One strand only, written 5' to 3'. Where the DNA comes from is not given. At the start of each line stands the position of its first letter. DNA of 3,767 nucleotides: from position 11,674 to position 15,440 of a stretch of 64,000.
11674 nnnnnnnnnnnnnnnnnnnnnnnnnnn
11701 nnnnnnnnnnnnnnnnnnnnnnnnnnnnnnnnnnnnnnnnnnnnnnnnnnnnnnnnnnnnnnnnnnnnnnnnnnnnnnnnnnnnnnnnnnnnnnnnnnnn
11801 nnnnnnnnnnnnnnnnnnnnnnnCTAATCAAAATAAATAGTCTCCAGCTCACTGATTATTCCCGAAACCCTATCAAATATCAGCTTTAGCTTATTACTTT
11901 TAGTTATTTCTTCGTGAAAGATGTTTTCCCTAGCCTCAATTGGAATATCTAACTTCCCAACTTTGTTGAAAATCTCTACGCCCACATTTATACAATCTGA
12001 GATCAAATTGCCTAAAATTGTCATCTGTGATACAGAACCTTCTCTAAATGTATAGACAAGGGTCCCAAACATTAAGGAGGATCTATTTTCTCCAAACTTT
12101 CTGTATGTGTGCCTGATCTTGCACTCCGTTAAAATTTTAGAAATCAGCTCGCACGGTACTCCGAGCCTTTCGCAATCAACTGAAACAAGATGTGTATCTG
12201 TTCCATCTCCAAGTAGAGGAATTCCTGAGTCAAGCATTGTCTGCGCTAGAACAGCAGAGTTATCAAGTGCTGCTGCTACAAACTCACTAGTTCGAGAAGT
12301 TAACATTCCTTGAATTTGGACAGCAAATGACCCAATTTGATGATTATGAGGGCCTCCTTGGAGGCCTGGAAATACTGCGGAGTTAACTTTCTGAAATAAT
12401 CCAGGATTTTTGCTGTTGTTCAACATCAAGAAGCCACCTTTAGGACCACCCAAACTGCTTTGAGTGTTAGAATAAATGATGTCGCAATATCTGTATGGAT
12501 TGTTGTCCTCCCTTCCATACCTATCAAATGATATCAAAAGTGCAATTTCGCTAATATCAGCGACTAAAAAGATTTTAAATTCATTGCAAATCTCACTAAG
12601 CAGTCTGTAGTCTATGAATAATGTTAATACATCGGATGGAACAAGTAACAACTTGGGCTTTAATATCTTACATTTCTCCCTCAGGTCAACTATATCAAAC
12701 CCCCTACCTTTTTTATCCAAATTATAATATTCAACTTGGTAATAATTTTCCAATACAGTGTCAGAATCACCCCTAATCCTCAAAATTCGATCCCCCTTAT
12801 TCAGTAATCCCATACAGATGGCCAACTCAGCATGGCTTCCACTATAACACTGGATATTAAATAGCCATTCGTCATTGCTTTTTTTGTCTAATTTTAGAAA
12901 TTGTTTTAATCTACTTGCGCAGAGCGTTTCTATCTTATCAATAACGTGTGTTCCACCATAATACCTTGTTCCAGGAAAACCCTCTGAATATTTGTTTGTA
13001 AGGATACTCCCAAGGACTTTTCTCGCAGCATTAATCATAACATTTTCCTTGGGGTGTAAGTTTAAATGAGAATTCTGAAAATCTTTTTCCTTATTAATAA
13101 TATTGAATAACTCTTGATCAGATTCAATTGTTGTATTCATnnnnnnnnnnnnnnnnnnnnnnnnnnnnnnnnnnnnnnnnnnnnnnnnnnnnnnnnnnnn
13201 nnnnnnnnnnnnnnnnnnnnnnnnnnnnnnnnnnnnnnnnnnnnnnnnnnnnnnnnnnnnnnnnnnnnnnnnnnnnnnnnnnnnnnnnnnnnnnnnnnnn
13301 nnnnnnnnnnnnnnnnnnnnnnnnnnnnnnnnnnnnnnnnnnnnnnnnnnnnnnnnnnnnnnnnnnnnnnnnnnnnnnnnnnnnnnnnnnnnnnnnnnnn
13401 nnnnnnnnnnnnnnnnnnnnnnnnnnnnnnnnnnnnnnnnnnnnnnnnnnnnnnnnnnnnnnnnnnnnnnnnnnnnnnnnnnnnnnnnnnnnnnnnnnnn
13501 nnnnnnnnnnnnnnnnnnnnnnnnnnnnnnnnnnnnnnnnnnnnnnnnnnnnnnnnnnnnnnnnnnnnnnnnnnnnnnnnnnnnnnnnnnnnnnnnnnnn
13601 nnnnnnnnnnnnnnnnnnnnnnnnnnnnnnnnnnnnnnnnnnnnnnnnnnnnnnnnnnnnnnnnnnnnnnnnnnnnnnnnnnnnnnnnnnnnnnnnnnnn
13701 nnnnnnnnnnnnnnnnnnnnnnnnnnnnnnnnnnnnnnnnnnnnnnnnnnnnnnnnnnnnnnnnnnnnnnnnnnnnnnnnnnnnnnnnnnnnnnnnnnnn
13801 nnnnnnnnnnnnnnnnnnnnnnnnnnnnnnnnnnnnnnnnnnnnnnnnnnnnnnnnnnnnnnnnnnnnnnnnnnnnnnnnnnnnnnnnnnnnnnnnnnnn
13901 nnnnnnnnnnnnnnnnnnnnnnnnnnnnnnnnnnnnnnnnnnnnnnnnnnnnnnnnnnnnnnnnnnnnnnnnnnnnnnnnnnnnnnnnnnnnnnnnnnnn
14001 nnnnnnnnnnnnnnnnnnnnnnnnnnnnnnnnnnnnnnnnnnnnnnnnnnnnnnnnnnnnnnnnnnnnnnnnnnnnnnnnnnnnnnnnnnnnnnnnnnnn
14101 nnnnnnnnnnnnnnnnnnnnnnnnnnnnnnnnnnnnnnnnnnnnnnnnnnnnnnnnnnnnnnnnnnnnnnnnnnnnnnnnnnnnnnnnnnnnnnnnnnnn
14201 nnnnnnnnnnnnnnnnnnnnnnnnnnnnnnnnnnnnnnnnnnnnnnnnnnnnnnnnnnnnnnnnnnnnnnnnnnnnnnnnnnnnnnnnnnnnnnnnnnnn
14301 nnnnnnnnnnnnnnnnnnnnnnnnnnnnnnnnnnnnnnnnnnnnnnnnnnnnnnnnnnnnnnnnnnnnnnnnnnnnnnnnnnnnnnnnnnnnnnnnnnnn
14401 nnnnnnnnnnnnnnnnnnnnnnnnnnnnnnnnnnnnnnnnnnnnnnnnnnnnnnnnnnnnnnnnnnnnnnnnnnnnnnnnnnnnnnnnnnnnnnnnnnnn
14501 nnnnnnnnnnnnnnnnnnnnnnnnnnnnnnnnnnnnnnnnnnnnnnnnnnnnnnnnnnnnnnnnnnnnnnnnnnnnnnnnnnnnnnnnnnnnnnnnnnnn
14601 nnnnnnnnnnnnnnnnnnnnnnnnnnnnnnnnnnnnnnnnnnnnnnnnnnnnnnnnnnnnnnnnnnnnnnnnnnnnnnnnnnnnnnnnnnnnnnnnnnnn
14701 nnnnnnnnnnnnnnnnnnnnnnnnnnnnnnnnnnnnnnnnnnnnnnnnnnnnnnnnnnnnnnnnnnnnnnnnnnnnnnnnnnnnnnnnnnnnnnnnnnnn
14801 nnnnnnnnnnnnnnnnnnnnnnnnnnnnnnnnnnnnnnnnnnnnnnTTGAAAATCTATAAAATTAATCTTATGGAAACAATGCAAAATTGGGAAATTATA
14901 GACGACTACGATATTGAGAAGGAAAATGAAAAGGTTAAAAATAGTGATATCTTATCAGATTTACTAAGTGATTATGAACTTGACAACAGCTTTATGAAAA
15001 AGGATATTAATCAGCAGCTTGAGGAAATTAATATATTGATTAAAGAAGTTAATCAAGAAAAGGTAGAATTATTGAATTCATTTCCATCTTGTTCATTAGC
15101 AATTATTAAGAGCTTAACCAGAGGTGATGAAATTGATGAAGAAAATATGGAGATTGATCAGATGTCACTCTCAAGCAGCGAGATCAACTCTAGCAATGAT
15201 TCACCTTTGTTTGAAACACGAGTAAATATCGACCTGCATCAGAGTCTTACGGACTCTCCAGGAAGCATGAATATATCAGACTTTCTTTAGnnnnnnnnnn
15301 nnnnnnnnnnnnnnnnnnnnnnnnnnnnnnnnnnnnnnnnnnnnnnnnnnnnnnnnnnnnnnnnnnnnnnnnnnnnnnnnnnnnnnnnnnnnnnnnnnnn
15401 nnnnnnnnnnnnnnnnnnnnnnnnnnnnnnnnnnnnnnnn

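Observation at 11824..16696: Degenerate SHMT-like pseudoenzyme paired with the canonical SHMT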

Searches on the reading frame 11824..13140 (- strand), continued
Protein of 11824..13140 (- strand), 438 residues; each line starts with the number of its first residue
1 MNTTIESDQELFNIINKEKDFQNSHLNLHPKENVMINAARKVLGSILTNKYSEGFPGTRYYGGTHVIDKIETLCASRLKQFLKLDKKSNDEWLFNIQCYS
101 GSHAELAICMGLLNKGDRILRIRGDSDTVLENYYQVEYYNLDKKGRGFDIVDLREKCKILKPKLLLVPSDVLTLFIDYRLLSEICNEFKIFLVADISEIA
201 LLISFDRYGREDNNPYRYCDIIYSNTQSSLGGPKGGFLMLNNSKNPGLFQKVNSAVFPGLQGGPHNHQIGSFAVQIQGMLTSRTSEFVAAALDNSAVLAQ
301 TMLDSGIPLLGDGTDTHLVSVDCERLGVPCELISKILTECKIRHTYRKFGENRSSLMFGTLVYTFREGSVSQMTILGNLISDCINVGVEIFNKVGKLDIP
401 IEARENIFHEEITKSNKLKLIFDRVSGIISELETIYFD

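Call 60: find_related_loci(query=P0379, collection=genome_contigs, flank=4000)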
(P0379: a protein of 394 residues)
Query P0379 (394 aa) in genome_contigs; peptide patterns used: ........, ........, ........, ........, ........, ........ (x = any residue, [..] = any of these).
241 stretches matched a pattern; 91 encode a relative of the query (tblastn E <= 1e-3); the best 80 are kept; 80 distinct loci.
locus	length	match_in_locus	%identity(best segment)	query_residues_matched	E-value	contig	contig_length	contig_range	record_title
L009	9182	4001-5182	37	9-389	2e-78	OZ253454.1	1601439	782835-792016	MAG: bacterium isolate f7d960f2-4653-49eb-a9eb-9eb9edce55e3 genome assembly, chromosome: 1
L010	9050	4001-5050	40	12-360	7e-78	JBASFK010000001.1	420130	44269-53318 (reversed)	MAG: Alphaproteobacteria bacterium isolate MFD03500_ilm_asm_bin31 k127_12047, whole genome shotgun sequence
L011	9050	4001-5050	39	12-360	1e-77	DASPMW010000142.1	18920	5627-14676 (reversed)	MAG TPA_asm: Patescibacteria group bacterium isolate SMAG_U12103 k141_329221, whole genome shotgun sequence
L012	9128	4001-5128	38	12-376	3e-77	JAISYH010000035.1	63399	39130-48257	MAG: Burkholderiales bacterium isolate Nc350_bin219 k119_3844265, whole genome shotgun sequence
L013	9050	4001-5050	41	12-360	4e-77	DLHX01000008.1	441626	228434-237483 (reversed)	MAG TPA_asm: Micavibrio sp. UBA7657 UBA7657_contig_374, whole genome shotgun sequence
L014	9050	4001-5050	41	12-360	5e-77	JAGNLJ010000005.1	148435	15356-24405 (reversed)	MAG: Alphaproteobacteria bacterium isolate Go_SlAct_bin_278 Go_SlAct_211_length_148435_cov_8.338505, whole genome shotgu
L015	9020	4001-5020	39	12-351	3e-76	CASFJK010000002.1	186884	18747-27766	uncultured proteobacterium isolate B12_L1_324324_idba_bin.34 genome assembly, contig: B12_L1_324324_idba_bin.34.fa_scaff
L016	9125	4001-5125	37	12-373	3e-76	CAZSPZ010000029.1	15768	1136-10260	MAG TPA_asm: uncultured Oscillospiraceae bacterium isolate SRP192927_co1_957 genome assembly, contig: NODE_7962_length_1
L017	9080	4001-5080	39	2-360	8e-75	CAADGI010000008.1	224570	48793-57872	uncultured Alphaproteobacteria bacterium isolate PRO1.fa.gz genome assembly, contig: k127_92441, whole genome shotgun se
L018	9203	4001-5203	36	12-393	8e-75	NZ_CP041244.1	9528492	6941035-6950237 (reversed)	Actinomadura sp. WMMA1423 chromosome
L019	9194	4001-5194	36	12-390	2e-74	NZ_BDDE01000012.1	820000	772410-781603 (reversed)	Actinomadura sp. K4S16 strain NBRC 110471, whole genome shotgun sequence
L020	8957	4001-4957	42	12-330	2e-74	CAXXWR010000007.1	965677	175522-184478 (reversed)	MAG: uncultured Fusibacter sp. isolate 09a0c790-c096-42bb-b34c-29f3d5964584 genome assembly, contig: contig_7, whole gen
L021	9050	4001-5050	39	12-360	5e-74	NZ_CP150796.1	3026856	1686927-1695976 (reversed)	Brevundimonas sp. BH3 chromosome, complete genome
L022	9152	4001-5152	36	12-393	3e-74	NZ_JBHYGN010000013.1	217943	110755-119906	MAG: Brevundimonas sp. isolate SAMS01UC_bin-016 SAMS01UC_bin-016_c8, whole genome shotgun sequence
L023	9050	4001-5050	39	12-360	5e-74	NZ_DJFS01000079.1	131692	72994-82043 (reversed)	MAG: Brevundimonas sp. UBA5866 UBA5866_contig_258, whole genome shotgun sequence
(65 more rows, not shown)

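Call 61: find_homologous_proteins(query=P0379, max_evalue=1e-20)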
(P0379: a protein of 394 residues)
Query P0379 (394 aa): 8000 proteins with E <= 1e-20 among 8000 candidates; the best 120 are listed.
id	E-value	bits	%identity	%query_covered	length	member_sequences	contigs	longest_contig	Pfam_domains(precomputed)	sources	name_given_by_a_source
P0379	5.5e-262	886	100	100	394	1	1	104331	PF00464.26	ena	-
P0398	1.2e-82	296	-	-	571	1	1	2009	PF00464.26,PF00155.28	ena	-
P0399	1.5e-76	276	38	97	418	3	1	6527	PF00464.26,PF00155.28,PF01212.28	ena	-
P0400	2.1e-76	276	-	-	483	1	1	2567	PF00464.26,PF00155.28,PF01041.24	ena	-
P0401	2.0e-75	272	40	97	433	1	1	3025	PF00464.26,PF00155.28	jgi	jgi:glycine hydroxymethyltransferase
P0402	3.4e-75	272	44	81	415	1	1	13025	PF00464.26,PF00155.28,PF00266.26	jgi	jgi:glycine hydroxymethyltransferase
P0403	7.5e-75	271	39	93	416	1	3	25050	PF00464.26,PF00155.28,PF01053.27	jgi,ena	-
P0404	9.5e-75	270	39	93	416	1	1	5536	PF00464.26,PF00155.28,PF01053.27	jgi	-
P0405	1.1e-74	270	39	93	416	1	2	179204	PF00464.26,PF00155.28,PF01053.27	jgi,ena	jgi:glycine hydroxymethyltransferase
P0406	1.4e-74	270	38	93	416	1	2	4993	PF00464.26,PF00155.28,PF01053.27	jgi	jgi:glycine hydroxymethyltransferase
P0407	1.4e-74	270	39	93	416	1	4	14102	PF00464.26,PF00155.28,PF01053.27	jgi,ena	jgi:glycine hydroxymethyltransferase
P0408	1.5e-74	270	38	98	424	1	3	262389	PF00464.26,PF00155.28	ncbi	ncbi:MAG: serine hydroxymethyltransferase [Synergistaceae bacterium]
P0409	1.6e-74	269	38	96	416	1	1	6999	PF00464.26,PF00155.28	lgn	-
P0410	2.6e-74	269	41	89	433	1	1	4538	PF00464.26,PF00155.28,PF01212.28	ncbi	-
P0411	3.3e-74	268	38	98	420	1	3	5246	PF00464.26,PF00155.28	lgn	-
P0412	3.6e-74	268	39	94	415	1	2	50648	PF00464.26,PF00155.28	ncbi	ncbi:MAG: serine hydroxymethyltransferase [Janthinobacterium lividum]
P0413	5.7e-74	268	41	89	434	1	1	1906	PF00464.26,PF00155.28,PF01212.28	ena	-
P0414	8.9e-74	267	40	89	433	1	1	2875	PF00464.26,PF00155.28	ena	-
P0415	1.0e-73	267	38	97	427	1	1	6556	PF00464.26,PF00155.28,PF00266.26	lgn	-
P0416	1.0e-73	267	41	91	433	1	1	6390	PF00464.26,PF00155.28,PF01212.28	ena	-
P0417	1.1e-73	267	39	89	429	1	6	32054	PF00464.26,PF00155.28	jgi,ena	-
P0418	1.1e-73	267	39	89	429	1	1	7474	PF00464.26,PF00155.28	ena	-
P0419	1.3e-73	266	36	96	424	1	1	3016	PF00464.26,PF00155.28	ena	-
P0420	1.5e-73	266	41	89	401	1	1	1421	PF00464.26,PF00155.28,PF01212.28,PF01041.24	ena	-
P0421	1.7e-73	266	37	95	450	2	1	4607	PF00464.26,PF00155.28,PF01212.28,PF01053.27,PF01041.24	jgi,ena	-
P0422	1.9e-73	266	42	81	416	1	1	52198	PF00464.26,PF00155.28,PF01053.27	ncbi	-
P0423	2.0e-73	266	41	89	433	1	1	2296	PF00464.26,PF00155.28,PF01041.24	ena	-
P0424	2.0e-73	266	41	89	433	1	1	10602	PF00464.26,PF00155.28,PF01212.28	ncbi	-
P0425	2.1e-73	266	40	89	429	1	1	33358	PF00464.26,PF00155.28,PF01041.24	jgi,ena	-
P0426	2.1e-73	266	40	89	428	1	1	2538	PF00464.26,PF00155.28,PF01212.28,PF01041.24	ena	-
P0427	2.1e-73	266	41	89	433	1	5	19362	PF00464.26,PF00155.28,PF01041.24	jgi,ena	jgi:glycine hydroxymethyltransferase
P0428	2.4e-73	266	38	94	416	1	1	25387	PF00464.26,PF00155.28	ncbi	-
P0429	2.7e-73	265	38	92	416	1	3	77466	PF00464.26,PF00155.28,PF01212.28,PF01053.27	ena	-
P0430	2.7e-73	265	38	92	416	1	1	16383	PF00464.26,PF00155.28,PF01212.28,PF01053.27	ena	-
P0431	2.8e-73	265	40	89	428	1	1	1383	PF00464.26,PF00155.28,PF01212.28,PF01041.24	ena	-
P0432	3.1e-73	265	41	91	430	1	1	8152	PF00464.26,PF00155.28,PF01212.28,PF01041.24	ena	-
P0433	3.1e-73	265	38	93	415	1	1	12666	PF00464.26,PF00155.28,PF01212.28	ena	-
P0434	3.3e-73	265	41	89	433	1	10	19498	PF00464.26,PF00155.28,PF01212.28,PF01041.24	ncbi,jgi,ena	jgi:glycine hydroxymethyltransferase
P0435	3.9e-73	265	40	89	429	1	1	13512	PF00464.26,PF00155.28,PF01212.28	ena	-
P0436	4.0e-73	265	39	89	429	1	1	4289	PF00464.26,PF00155.28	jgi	-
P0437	4.4e-73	265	38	96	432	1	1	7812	PF00464.26,PF00155.28,PF01212.28,PF01041.24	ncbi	-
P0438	4.5e-73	265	43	81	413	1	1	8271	PF00464.26,PF00155.28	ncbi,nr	ncbi:MAG: glyA, partial [Paucimonas sp.]|nr:glyA [Paucimonas sp.]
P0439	4.8e-73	265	42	81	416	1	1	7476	PF00464.26,PF00155.28,PF01053.27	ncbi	-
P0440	4.9e-73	265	42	81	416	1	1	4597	PF00464.26,PF00155.28,PF01053.27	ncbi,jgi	jgi:glycine hydroxymethyltransferase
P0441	5.2e-73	264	38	94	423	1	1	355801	PF00464.26,PF00155.28,PF01212.28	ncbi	ncbi:MAG: serine hydroxymethyltransferase [Pseudomonadota bacterium]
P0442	5.2e-73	264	39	89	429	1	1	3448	PF00464.26,PF00155.28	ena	-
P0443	5.4e-73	264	39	89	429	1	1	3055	PF00464.26,PF00155.28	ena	-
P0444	5.4e-73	264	40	89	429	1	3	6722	PF00464.26,PF00155.28,PF01212.28,PF01041.24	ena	-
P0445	6.3e-73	264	39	89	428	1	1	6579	PF00464.26,PF00155.28,PF01212.28,PF01041.24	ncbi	-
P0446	6.5e-73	264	41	89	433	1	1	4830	PF00464.26,PF00155.28,PF01212.28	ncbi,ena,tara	tara:strand:+ start:16 stop:1317 length:1302 start_codon:yes stop_codon:yes gene_type:complete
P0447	6.9e-73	264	37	96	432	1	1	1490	PF00464.26,PF00155.28,PF01212.28,PF01041.24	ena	-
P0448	7.0e-73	264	39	94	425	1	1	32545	PF00464.26,PF00155.28,PF01212.28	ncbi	-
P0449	7.0e-73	264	37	96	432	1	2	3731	PF00464.26,PF00155.28,PF01212.28,PF01041.24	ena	-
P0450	7.7e-73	264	38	97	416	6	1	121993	PF00464.26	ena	-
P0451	8.4e-73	264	39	89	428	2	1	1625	PF00464.26,PF00155.28,PF01212.28,PF01041.24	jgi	-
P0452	8.6e-73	264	41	89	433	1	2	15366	PF00464.26,PF00155.28,PF01041.24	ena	-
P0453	8.6e-73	264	40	89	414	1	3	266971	PF00464.26,PF00155.28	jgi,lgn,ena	-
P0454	8.7e-73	264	38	94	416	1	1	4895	PF00464.26,PF00155.28,PF01212.28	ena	-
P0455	9.2e-73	264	43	79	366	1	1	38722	PF00464.26,PF00155.28,PF01041.24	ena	-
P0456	9.8e-73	264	40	89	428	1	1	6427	PF00464.26,PF00155.28,PF01212.28,PF01041.24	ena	-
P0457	1.0e-72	264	39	89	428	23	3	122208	PF00464.26,PF00155.28,PF01212.28,PF01041.24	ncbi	-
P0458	1.0e-72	264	40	89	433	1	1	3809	PF00464.26,PF00155.28,PF01212.28,PF01041.24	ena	-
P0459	1.0e-72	263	39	89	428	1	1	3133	PF00464.26,PF00155.28,PF01212.28,PF01041.24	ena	-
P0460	1.1e-72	263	37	96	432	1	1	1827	PF00464.26,PF00155.28,PF01212.28,PF01041.24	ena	-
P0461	1.1e-72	263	37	96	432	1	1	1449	PF00464.26,PF00155.28,PF01212.28,PF01041.24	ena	-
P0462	1.1e-72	263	37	95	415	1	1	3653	PF00464.26,PF00155.28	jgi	jgi:glycine hydroxymethyltransferase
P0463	1.2e-72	263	36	96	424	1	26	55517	PF00464.26,PF00155.28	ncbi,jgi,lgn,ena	jgi:glycine hydroxymethyltransferase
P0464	1.2e-72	263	38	95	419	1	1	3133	PF00464.26,PF00155.28,PF01212.28,PF01041.24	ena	-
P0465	1.2e-72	263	42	81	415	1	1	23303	PF00464.26,PF00155.28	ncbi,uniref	ncbi:serine hydroxymethyltransferase [Undibacterium sp.]|uniref:serine hydroxymethyltransferase n=1 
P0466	1.2e-72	263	42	81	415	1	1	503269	PF00464.26,PF00155.28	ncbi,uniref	ncbi:serine hydroxymethyltransferase [Undibacterium sp. TJN25]|uniref:serine hydroxymethyltransferas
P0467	1.2e-72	263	40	89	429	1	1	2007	PF00464.26,PF00155.28,PF01041.24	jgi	-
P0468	1.2e-72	263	41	81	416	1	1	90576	PF00464.26,PF00155.28,PF01053.27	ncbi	-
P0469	1.3e-72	263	42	81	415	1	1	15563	PF00464.26,PF00155.28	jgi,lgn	-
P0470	1.3e-72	263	40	89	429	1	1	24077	PF00464.26,PF00155.28,PF01041.24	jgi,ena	-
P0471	1.4e-72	263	40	89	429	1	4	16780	PF00464.26,PF00155.28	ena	-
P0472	1.4e-72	263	40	89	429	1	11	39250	PF00464.26,PF00155.28,PF01041.24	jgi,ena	-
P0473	1.4e-72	263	40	89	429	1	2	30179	PF00464.26,PF00155.28,PF01212.28,PF01041.24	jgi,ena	jgi:glycine hydroxymethyltransferase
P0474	1.5e-72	263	43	81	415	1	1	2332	PF00464.26,PF00155.28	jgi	jgi:glycine hydroxymethyltransferase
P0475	1.6e-72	263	37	96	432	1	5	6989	PF00464.26,PF00155.28,PF01212.28,PF01041.24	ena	-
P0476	1.6e-72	263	41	81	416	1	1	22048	PF00464.26,PF00155.28,PF01053.27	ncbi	-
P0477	1.7e-72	263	41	81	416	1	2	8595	PF00464.26,PF00155.28,PF01053.27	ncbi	-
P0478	1.8e-72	263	36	96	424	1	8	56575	PF00464.26,PF00155.28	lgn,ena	-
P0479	1.8e-72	263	40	89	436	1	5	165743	PF00464.26,PF00155.28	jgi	jgi:glycine hydroxymethyltransferase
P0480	1.9e-72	263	41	89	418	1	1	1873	PF00464.26,PF00155.28,PF01041.24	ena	-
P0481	1.9e-72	263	42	81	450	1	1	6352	PF00464.26,PF00155.28,PF01053.27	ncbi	-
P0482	1.9e-72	263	37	97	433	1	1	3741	PF00464.26,PF00155.28,PF01212.28,PF01041.24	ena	-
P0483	1.9e-72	263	37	94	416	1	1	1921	PF00464.26,PF00155.28,PF01053.27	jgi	jgi:glycine hydroxymethyltransferase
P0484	1.9e-72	263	37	97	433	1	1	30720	PF00464.26,PF00155.28,PF01212.28,PF01041.24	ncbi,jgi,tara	jgi:glycine hydroxymethyltransferase|tara:strand:+ start:129 stop:1430 length:1302 start_codon:yes s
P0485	2.0e-72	263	39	89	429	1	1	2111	PF00464.26,PF00155.28,PF01041.24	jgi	-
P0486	2.1e-72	263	38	94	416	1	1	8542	PF00464.26,PF00155.28,PF00266.26,PF01212.28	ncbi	-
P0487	2.1e-72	262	36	94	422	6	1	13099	PF00464.26,PF00155.28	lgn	-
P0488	2.1e-72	262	41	89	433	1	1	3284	PF00464.26,PF00155.28,PF01212.28,PF01041.24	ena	-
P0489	2.2e-72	262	36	96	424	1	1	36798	PF00464.26,PF00155.28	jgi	-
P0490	2.2e-72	262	41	89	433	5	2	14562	PF00464.26,PF00155.28,PF01212.28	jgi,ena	-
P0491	2.2e-72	262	41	89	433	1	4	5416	PF00464.26,PF00155.28,PF01212.28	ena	-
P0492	2.2e-72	262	41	89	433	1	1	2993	PF00464.26,PF00155.28,PF01212.28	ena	-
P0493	2.2e-72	262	38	94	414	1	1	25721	PF00464.26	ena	-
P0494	2.2e-72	262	41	89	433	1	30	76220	PF00464.26,PF00155.28,PF01212.28,PF01041.24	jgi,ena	-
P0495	2.3e-72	262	38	94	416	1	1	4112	PF00464.26,PF00155.28,PF01212.28,PF01053.27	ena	-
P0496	2.5e-72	262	42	81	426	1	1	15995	PF00464.26,PF00155.28,PF01053.27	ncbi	-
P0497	2.6e-72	262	42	81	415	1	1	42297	PF00464.26,PF00155.28,PF01212.28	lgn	-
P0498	2.8e-72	262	41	89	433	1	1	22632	PF00464.26,PF00155.28,PF01212.28,PF01041.24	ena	-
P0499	2.8e-72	262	40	89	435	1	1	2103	PF00464.26,PF00155.28,PF01212.28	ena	-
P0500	2.9e-72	262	37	94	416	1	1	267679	PF00464.26,PF00155.28,PF01212.28,PF01053.27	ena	-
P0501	2.9e-72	262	38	93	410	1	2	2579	PF00464.26,PF00155.28,PF01212.28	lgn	-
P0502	3.0e-72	262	38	93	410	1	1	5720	PF00464.26,PF00155.28,PF01212.28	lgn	-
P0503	3.1e-72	262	41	89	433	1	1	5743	PF00464.26,PF00155.28,PF01212.28,PF01041.24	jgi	jgi:glycine hydroxymethyltransferase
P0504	3.1e-72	262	38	94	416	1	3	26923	PF00464.26,PF00155.28,PF00266.26,PF01212.28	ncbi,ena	-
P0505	3.2e-72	262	38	94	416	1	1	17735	PF00464.26,PF00155.28,PF01212.28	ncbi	-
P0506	3.2e-72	262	37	96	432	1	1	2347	PF00464.26,PF00155.28,PF01212.28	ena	-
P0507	3.2e-72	262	37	96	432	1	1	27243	PF00464.26,PF00155.28,PF01212.28,PF01041.24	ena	-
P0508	3.3e-72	262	40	89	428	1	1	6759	PF00464.26,PF00155.28,PF01212.28,PF01041.24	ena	-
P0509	3.3e-72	262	38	93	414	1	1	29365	PF00464.26,PF00155.28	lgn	-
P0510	3.4e-72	262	38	95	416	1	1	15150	PF00464.26,PF00155.28,PF01212.28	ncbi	-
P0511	3.6e-72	262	41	89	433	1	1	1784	PF00464.26,PF00155.28,PF01041.24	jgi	-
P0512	3.8e-72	262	37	96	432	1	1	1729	PF00464.26,PF00155.28,PF01212.28,PF01041.24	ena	-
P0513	4.0e-72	262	42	81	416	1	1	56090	PF00464.26,PF00155.28,PF01053.27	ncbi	-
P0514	4.2e-72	261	40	89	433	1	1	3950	PF00464.26,PF00155.28,PF01212.28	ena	-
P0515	4.2e-72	261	42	81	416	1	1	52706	PF00464.26,PF00155.28,PF01053.27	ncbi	-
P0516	4.6e-72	261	40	89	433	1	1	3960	PF00464.26,PF00155.28,PF01212.28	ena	-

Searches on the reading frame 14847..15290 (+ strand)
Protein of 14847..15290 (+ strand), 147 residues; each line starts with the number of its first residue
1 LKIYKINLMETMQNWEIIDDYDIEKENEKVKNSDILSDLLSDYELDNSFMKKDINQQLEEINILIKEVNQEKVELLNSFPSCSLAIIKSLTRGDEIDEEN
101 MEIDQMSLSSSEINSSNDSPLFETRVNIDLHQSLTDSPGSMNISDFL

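Call 77: search_protein_families(library=pfam, proteins=[window:14847-15290:+], max_evalue=0.1)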
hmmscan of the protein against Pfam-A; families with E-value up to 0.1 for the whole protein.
window:14847-15290:+ (147 aa): 0 families
